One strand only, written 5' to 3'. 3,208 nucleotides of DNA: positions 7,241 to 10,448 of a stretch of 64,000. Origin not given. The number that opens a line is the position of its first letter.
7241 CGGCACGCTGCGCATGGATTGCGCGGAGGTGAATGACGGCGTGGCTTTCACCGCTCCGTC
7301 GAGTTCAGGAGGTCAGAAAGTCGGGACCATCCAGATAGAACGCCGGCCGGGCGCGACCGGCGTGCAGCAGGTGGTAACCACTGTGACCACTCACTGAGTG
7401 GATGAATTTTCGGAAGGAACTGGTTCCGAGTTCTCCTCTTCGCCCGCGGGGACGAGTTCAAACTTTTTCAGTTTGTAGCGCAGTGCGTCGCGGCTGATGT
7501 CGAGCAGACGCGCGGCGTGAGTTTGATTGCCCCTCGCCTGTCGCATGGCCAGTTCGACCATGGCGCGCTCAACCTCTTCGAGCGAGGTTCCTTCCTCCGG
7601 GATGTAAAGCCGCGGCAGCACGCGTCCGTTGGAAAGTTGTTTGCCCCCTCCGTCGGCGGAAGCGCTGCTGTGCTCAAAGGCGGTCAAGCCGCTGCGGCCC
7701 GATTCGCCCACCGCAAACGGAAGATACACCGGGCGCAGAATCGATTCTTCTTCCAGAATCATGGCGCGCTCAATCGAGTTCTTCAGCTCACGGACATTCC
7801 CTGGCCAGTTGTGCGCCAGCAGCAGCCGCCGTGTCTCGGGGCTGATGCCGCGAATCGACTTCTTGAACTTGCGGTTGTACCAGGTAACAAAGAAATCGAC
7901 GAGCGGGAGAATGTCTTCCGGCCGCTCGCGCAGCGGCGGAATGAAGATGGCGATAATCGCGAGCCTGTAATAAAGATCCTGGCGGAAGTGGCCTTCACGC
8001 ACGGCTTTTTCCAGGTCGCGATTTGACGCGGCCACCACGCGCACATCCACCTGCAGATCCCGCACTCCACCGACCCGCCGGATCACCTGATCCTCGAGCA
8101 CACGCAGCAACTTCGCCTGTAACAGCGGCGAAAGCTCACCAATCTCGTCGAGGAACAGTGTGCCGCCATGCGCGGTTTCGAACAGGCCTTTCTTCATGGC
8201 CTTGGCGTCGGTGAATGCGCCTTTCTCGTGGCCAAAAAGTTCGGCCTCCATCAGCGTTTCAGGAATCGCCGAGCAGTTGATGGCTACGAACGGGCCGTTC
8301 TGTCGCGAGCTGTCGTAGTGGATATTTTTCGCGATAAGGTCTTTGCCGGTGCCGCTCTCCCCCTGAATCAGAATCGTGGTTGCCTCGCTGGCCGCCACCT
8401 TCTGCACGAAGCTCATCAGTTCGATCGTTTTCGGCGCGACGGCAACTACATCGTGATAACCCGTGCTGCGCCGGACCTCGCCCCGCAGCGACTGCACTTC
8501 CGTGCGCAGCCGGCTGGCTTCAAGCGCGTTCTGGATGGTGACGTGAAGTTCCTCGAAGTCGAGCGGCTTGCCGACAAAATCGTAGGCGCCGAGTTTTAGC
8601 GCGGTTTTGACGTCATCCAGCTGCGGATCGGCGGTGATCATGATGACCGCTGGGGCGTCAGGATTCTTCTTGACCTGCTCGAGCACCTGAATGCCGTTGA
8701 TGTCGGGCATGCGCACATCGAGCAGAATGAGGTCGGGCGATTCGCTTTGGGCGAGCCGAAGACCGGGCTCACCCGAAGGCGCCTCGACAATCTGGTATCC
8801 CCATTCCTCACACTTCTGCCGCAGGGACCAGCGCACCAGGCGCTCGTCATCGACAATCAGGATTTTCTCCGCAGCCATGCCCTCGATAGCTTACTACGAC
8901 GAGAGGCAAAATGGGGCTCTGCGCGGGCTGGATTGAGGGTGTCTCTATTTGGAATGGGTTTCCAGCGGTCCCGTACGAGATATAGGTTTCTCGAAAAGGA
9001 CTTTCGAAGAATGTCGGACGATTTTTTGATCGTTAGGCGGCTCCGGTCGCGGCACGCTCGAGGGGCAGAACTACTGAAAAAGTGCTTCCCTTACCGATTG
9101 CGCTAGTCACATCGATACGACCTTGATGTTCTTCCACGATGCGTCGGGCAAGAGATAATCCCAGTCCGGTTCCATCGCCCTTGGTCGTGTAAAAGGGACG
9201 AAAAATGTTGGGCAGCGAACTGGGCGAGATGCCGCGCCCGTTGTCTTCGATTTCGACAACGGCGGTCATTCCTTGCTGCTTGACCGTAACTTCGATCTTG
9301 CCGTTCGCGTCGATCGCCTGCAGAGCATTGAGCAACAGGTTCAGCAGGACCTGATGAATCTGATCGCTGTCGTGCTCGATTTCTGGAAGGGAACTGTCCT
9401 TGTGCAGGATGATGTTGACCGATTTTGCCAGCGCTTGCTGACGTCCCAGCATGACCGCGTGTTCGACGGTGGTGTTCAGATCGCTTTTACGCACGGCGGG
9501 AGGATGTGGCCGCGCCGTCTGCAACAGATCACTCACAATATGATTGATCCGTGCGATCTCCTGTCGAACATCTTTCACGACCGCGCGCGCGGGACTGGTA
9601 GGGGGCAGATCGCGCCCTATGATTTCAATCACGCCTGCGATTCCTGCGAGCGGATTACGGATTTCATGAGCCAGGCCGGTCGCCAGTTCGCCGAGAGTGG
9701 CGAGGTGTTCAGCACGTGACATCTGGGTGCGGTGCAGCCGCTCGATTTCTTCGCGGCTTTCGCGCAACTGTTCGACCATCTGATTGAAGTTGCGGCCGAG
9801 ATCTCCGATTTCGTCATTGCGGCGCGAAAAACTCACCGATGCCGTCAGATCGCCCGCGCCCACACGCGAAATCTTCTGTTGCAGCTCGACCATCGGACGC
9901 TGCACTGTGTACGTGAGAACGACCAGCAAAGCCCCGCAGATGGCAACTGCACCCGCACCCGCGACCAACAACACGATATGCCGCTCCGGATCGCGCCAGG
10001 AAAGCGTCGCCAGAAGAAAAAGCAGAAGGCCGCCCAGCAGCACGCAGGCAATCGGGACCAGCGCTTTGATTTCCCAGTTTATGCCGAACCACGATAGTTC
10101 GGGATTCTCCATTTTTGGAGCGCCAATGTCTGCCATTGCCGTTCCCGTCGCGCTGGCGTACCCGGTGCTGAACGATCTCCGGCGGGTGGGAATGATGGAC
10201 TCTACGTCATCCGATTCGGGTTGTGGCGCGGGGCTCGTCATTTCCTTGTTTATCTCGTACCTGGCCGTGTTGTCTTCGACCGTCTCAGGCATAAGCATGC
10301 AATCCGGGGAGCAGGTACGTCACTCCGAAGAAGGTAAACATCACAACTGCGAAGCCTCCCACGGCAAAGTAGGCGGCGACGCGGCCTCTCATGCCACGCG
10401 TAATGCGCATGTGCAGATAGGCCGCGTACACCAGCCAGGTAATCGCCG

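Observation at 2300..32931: Four copies of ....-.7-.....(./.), with sigma-54 -24/-12 geometry, placed 26-54 nt before the start codons of hemA, resB, a TPR gene and a secreted-protein/GT-C operon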

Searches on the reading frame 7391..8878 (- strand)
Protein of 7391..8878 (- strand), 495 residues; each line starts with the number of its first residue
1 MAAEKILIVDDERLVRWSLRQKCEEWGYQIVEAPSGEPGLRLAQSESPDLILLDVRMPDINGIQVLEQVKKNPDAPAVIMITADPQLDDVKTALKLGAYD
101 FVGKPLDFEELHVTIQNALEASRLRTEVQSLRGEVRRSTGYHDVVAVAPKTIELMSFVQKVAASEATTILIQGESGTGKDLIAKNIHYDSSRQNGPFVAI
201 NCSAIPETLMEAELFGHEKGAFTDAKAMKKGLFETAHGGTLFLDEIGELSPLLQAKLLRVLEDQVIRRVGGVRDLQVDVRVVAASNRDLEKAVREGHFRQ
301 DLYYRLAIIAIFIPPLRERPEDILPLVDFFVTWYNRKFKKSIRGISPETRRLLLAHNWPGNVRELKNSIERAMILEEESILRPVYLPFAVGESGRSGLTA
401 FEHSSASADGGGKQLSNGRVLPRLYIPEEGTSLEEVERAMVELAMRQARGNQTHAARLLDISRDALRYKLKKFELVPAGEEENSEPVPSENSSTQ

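Call 10: search_protein_families(library=pfam, proteins=[window:7391-8878:-])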
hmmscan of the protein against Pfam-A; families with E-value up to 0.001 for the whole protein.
window:7391-8878:- (495 aa): 9 families
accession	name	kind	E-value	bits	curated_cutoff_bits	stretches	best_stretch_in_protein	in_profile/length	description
PF00158.32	Sigma54_activat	-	1.5e-67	226.9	20.2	1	149-311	6-167/168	Sigma-54 interaction domain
PF00072.30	Response_reg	-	5.5e-30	104.2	30.2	1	6-115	1-110/111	Response regulator receiver domain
PF25601.1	AAA_lid_14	-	9.7e-24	83.4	27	1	317-396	1-80/87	AAA+ ATPase lid domain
PF14532.12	Sigma54_activ_2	-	1e-19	71.6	25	1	149-316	5-138/138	Sigma-54 interaction domain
PF02954.25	HTH_8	-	1.8e-14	53.6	22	1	432-473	1-42/42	Bacterial regulatory protein, Fis family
PF07728.20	AAA_5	-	1.5e-08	35.2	22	1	169-287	2-123/139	AAA domain (dynein-related subfamily)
PF01078.27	Mg_chelatase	-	7.1e-06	26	20.3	0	226-286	95-157/207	Magnesium chelatase, subunit ChlI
PF00004.35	AAA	-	1.3e-05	26.1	21.2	1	169-299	1-124/131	ATPase family associated with various cellular activities (AAA)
PF07724.20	AAA_2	-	0.00018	22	27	1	167-294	4-132/166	AAA domain (Cdc48 subfamily)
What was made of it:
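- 7391..13185 (-): Operon of four genes: resB (11734-13185), ccsA (10285-11718), histidine kinase (9033-10298) and NtrC-type activator (7391-8878). Pfam (call 10).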

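Call 27: search_protein_families(library=ncbifam, proteins=[window:7391-8878:-])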
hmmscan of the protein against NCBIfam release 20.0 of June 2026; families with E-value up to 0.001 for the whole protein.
window:7391-8878:- (495 aa): 125 families (the best 25 are shown)
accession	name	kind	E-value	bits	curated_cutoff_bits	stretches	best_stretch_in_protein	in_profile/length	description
NF008469.0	PRK11361.1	equivalog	1.7e-133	445.7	714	1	2-478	3-459/461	acetoacetate metabolism transcriptional regulator AtoC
TIGR01818.1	ntrC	equivalog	7.8e-118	394.2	558.6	1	6-472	1-462/463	nitrogen regulation protein NR(I)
TIGR02915.1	PEP_resp_reg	equivalog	2.5e-115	385.9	502.6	1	6-388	1-384/445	PEP-CTERM-box response regulator transcription factor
TIGR01817.1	nifA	equivalog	3.2e-107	359.5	528.85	1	116-474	168-528/534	nif-specific transcriptional activator NifA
NF007689.0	PRK10365.1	equivalog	2.7e-104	349.4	760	1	5-390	7-386/441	sigma-54-dependent response regulator transcription factor ZraR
NF051870.1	NAssimRespRegNtrX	equivalog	4.6e-101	338.9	600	1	4-472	2-449/452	nitrogen assimilation response regulator NtrX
NF008176.1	PRK10923.1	equivalog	3.4e-99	332.5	620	1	3-473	3-466/469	nitrogen regulation protein NR(I)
NF050807.1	TransRegFlbDCaul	equivalog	7.8e-99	331.6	750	1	44-474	42-439/454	sigma-54-dependent transcriptional regulator FlbD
NF041946.1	LuxO_transreg_Vib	equivalog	1.2e-98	330.9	800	1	33-474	26-461/463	quorum-sensing sigma-54 dependent transcriptional regulator LuxO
NF041552.1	TF_PrdR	equivalog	7.6e-98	328.3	795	1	115-473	240-576/577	sigma-54 dependent transcriptional regulator PrdR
NF011695.0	PRK15115.1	equivalog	1.3e-96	324.1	763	1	4-381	7-373/445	two-component system response regulator GlrR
NF038308.1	RNA_repair_RtcR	equivalog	2.6e-95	320.3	650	1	115-473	153-516/530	RNA repair transcriptional activator RtcR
NF003451.0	PRK05022.1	equivalog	1.8e-91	307.4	476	1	114-474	158-509/512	nitric oxide reductase transcriptional regulator NorR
NF049963.1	RespRegFlgRCampy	domain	1.1e-90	304.6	750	1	6-379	3-370/429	fla regulon two-component system response regulator FlgR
NF041906.1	V4R_TF_MobR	exception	1.2e-86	291.4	999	1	158-473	248-544/544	phenol degradation transcriptional regulator MobR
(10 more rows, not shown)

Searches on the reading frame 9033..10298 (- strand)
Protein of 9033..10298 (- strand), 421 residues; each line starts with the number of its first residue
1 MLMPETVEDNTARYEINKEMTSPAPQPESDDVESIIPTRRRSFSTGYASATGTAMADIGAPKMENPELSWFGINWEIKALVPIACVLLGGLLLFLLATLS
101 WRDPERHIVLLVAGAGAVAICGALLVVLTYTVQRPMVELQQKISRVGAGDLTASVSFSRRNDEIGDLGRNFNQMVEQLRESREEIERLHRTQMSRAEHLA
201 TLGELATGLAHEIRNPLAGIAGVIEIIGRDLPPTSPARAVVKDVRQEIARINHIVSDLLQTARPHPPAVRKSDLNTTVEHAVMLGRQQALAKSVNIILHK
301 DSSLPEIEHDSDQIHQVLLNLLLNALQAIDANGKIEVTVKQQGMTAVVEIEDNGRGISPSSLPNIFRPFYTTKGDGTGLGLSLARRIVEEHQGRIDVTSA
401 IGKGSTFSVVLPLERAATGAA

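Call 10: search_protein_families(library=pfam, proteins=[window:9033-10298:-])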
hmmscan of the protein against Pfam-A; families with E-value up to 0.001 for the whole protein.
window:9033-10298:- (421 aa): 6 families
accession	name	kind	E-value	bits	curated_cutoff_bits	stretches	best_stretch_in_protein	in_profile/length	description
PF02518.31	HATPase_c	-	1.8e-30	106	26.4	1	310-414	2-110/111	Histidine kinase-, DNA gyrase B-, and HSP90-like ATPase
PF00672.30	HAMP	-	2.8e-14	53.6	25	1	128-180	2-53/53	HAMP domain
PF00512.31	HisKA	-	7.2e-14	52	26.9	1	202-264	2-63/66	His Kinase A (phospho-acceptor) domain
PF13589.12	HATPase_c_3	-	7.7e-05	23.2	25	1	315-367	4-55/137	Histidine kinase-, DNA gyrase B-, and HSP90-like ATPase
PF14501.12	HATPase_c_5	-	0.00039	20.7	22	1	314-398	6-89/102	GHKL domain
PF13581.12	HATPase_c_2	-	0.00097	19.6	27.4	0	331-392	49-113/127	Histidine kinase-like ATPase domain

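Call 27: search_protein_families(library=ncbifam, proteins=[window:9033-10298:-])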
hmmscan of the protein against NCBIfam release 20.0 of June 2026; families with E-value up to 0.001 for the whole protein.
window:9033-10298:- (421 aa): 89 families (the best 25 are shown)
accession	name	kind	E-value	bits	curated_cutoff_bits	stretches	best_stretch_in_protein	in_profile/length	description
NF008468.0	PRK11360.1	equivalog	4.2e-78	263.2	646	1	190-416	384-611/616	two-component system sensor histidine kinase AtoS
NF007688.0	PRK10364.1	equivalog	9.7e-68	229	479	1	177-414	219-452/460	two-component system sensor histidine kinase ZraS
NF010411.0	PRK13837.1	equivalog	2.9e-52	177.7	647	1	178-418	427-680/828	two-component system VirA-like sensor kinase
NF052574.1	HisKinEspCMyxo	equivalog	8.2e-43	146.6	1200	1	190-415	405-639/785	serine histidine kinase EspC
NF046044.1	PnpS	equivalog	4.3e-41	141.2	400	1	209-412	177-390/390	two-component system histidine kinase PnpS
NF038348.1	T2SS_HK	subfamily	1.7e-40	139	450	2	247-413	407-573/574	histidine kinase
NF053867.1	SprKinKinDBac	equivalog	1.7e-40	138.9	775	1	194-414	278-498/500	sporulation kinase KinD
NF033092.0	HK_WalK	equivalog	2.2e-40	138.8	725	2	208-413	378-594/594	cell wall metabolism sensor histidine kinase WalK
NF008293.1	PRK11073.1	equivalog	1.5e-36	126.3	240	1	184-414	113-348/349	nitrogen regulation protein NR(II)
NF040691.1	MtrAB_MtrB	equivalog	2e-35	122.8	450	1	109-415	189-494/507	MtrAB system histidine kinase MtrB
NF041210.1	his_kin_PieS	equivalog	6.8e-35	121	850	1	132-414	192-471/474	two component system sensor histidine kinase PieS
TIGR02966.1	phoR_proteo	equivalog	1.2e-34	119.9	334.2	1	185-410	104-332/333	phosphate regulon sensor histidine kinase PhoR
NF047497.1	HK_LIC_12097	equivalog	1.6e-34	119.2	500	1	172-413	122-366/367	LIC_12097 family sensor histidine kinase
NF008312.0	PRK11100.1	equivalog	5.6e-34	117.8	356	1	111-413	185-474/477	two-component system sensor histidine kinase CreC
NF011874.0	PRK15347.1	equivalog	3.9e-33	114.6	852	1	118-416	307-617/921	two component system sensor kinase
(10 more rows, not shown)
